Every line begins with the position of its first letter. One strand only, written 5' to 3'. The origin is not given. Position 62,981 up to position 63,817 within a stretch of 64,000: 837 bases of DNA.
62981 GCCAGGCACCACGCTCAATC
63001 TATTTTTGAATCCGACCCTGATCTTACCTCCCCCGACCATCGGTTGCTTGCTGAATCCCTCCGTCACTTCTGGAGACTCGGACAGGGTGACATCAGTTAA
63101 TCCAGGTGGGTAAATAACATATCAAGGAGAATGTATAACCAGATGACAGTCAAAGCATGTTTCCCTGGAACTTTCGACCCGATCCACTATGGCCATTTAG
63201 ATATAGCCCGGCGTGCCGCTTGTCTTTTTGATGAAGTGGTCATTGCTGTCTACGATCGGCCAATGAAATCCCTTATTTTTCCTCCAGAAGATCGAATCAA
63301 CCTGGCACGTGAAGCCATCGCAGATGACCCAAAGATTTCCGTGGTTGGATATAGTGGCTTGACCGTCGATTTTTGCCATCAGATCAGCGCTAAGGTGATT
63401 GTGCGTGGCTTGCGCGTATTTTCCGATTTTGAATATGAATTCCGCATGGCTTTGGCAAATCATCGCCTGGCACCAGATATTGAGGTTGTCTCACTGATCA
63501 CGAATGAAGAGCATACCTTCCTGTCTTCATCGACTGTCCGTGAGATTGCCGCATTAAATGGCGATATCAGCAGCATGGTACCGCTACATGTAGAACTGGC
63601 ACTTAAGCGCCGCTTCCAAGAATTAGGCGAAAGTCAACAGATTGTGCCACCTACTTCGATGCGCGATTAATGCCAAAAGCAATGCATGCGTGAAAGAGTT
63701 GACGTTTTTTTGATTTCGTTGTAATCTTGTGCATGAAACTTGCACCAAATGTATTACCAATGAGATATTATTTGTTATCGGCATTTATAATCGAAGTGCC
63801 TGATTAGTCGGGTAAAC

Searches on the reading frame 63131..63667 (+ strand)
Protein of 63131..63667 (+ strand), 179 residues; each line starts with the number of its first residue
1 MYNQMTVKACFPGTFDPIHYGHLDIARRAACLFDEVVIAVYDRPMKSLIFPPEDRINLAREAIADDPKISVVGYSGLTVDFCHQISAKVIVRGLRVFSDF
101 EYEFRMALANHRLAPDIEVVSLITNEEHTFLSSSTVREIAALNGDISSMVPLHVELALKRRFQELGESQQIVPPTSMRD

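Call 44: search_protein_families(library=pfam, proteins=[window:63131-63667:+], max_evalue=0.00001)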
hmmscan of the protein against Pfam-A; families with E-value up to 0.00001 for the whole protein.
window:63131-63667:+ (179 aa): 1 family
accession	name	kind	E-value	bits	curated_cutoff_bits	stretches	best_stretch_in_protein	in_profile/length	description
PF01467.32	CTP_transf_like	-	7.5e-25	88.1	21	1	11-138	2-132/133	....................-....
